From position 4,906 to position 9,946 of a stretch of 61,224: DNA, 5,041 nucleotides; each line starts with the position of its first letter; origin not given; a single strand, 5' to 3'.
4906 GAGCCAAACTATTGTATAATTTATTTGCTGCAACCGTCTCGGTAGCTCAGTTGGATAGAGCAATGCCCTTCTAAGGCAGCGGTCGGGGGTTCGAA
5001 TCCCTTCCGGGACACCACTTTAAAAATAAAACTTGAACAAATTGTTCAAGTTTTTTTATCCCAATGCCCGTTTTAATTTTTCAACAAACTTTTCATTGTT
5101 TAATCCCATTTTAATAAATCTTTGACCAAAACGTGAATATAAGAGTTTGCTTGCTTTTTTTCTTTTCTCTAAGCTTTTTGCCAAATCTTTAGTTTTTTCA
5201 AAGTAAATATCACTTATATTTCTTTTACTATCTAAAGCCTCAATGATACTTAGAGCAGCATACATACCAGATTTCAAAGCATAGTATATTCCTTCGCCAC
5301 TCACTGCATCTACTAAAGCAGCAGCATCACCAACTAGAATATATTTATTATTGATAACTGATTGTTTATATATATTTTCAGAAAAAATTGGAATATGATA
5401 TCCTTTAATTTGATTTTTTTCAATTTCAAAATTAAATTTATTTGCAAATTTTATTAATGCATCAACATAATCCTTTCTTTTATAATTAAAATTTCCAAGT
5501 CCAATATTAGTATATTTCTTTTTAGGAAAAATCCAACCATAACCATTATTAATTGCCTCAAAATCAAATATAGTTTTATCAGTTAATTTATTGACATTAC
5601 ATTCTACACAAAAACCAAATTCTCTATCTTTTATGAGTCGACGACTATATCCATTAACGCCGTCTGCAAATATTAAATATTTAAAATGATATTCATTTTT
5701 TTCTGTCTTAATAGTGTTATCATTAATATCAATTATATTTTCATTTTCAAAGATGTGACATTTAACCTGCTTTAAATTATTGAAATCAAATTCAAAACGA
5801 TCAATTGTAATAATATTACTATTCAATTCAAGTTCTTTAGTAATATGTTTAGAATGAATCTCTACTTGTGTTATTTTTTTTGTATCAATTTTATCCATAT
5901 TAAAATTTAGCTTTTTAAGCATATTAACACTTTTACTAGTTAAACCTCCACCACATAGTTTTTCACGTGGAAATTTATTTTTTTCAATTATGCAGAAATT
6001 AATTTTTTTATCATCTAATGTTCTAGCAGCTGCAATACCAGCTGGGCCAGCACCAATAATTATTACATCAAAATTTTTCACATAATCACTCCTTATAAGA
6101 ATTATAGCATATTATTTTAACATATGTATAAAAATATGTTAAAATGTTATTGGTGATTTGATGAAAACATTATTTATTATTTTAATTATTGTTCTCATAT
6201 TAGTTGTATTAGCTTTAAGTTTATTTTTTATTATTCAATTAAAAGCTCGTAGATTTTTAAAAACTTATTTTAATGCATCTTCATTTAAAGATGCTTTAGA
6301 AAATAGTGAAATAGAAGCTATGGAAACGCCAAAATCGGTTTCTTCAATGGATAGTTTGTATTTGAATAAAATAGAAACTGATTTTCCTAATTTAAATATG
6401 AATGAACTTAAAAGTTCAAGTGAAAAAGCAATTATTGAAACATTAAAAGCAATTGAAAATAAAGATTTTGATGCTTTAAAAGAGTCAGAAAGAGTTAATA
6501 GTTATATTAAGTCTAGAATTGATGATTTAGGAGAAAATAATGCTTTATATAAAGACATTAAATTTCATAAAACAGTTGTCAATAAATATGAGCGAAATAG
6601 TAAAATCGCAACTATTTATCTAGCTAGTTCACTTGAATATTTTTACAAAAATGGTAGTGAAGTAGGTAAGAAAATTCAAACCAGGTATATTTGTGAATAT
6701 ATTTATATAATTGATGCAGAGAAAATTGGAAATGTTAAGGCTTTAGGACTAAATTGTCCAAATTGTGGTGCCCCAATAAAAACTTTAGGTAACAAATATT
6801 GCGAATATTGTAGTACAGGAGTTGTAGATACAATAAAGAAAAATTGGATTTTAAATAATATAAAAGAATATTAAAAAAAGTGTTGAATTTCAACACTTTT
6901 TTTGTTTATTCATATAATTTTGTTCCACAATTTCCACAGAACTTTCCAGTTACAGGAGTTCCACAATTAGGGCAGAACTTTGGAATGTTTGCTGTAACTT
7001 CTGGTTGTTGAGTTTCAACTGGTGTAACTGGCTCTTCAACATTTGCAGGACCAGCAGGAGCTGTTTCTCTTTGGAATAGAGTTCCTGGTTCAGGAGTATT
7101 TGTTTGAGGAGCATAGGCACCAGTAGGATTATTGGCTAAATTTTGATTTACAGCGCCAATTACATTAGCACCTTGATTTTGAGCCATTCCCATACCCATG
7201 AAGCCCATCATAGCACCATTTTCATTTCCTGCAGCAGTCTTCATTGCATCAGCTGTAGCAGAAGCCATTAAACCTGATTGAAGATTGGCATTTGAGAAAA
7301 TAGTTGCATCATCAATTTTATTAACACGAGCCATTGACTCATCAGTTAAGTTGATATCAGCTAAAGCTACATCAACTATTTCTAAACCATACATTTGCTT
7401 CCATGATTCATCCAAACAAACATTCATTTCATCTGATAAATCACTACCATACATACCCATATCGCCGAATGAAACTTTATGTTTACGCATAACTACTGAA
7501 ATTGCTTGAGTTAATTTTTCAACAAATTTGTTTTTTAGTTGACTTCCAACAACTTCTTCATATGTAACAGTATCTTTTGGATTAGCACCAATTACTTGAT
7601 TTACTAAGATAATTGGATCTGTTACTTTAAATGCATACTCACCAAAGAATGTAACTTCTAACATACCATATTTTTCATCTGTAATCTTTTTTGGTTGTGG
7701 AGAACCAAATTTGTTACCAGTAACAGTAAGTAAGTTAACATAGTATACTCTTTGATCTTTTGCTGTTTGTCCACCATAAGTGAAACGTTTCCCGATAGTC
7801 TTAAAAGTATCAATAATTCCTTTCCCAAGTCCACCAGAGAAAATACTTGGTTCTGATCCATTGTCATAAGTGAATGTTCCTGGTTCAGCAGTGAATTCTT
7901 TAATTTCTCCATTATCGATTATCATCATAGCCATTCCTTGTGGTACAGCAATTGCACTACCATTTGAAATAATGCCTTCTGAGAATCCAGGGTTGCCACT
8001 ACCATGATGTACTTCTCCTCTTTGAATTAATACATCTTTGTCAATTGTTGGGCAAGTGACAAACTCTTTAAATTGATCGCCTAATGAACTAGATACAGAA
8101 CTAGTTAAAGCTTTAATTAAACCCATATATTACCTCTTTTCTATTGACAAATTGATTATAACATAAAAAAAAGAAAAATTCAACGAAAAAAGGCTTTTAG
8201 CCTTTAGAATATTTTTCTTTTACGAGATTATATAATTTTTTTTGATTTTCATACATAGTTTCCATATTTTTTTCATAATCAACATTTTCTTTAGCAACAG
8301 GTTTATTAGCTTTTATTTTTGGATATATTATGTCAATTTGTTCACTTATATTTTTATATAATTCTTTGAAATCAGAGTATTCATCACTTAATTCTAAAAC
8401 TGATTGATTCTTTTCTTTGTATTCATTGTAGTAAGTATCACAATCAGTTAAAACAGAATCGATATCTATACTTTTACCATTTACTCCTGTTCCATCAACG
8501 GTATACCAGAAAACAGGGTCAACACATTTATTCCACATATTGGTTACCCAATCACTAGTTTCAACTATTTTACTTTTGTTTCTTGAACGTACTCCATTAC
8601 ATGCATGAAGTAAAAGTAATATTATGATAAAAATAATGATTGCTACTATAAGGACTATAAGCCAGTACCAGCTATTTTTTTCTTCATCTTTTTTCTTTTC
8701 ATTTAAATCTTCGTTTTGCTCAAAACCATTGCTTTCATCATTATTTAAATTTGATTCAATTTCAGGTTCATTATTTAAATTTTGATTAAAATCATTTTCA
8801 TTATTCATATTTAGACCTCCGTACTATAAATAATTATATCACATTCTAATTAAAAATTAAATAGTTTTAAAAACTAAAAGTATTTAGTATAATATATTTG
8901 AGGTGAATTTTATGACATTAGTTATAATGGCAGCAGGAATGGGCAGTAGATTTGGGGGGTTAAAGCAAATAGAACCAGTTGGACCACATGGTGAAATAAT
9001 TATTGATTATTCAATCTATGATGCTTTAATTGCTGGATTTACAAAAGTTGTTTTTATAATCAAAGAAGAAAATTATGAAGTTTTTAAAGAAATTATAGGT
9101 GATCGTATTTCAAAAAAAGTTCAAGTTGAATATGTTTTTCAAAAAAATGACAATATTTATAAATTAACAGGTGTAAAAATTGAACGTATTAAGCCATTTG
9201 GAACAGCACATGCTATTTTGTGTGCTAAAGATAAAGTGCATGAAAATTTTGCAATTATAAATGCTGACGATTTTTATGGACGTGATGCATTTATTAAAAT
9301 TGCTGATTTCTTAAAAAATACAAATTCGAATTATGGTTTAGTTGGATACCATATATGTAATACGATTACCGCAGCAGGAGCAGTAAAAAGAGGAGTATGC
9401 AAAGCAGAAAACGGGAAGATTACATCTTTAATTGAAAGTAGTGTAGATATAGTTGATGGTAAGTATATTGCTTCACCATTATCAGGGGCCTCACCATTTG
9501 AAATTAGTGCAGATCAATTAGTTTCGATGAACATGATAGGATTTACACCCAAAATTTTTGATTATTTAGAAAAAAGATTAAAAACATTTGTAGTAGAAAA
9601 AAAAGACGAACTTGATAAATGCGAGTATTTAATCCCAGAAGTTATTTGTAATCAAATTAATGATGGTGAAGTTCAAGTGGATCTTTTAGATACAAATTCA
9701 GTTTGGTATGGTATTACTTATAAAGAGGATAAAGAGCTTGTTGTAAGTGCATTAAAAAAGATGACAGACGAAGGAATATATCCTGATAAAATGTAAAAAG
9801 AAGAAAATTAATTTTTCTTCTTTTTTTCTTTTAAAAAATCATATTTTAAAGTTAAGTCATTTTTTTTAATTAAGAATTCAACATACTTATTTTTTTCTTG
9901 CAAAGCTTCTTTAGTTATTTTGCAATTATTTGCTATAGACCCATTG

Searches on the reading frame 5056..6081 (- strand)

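Call 52: search_protein_families(library=pfam, proteins=[window:5056-6081:-], max_evalue=0.00001)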
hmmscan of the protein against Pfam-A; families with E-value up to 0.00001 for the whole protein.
window:5056-6081:- (341 aa): 5 families
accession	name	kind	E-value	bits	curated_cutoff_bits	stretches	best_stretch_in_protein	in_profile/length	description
PF01494.25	FAD_binding_3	-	2.7e-10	40.4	22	1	4-58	2-56/349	FAD binding domain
PF13738.12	Pyr_redox_3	-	6.5e-09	35.9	30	1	7-143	1-135/305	Pyridine nucleotide-disulphide oxidoreductase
PF07992.20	Pyr_redox_2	-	1.3e-08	35.1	26.1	1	4-142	1-109/291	Pyridine nucleotide-disulphide oxidoreductase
PF03486.20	HI0933_like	-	2.7e-06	27.5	50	0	4-46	1-43/244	HI0933-like protein Rossmann domain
PF01946.23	Thi4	-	6.2e-06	26.1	26.2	1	4-68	18-83/235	Thi4 family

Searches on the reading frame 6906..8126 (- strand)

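Call 52: search_protein_families(library=pfam, proteins=[window:6906-8126:-], max_evalue=0.00001)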
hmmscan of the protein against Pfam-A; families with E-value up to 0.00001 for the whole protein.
window:6906-8126:- (406 aa): 1 family
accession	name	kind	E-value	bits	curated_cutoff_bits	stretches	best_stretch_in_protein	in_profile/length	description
PF13421.11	Band_7_1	-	1.5e-19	70.9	24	1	53-268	11-203/211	SPFH domain-Band 7 family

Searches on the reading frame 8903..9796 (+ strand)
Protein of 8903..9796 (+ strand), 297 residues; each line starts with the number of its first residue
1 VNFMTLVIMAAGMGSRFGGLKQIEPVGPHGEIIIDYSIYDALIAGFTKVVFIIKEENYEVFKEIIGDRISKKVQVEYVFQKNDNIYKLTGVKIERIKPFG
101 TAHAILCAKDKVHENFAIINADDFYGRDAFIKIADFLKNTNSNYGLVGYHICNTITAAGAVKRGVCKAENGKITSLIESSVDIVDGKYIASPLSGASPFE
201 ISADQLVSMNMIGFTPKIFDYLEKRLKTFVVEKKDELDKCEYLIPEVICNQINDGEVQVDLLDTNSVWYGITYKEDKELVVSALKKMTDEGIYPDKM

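Call 52: search_protein_families(library=pfam, proteins=[window:8903-9796:+], max_evalue=0.00001)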
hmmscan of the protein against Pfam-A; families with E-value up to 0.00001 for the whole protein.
window:8903-9796:+ (297 aa): 1 family
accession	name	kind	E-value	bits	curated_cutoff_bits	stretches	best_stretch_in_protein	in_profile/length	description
PF00483.29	NTP_transferase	-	9.2e-14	52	21.2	1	7-268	3-226/245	Nucleotidyl transferase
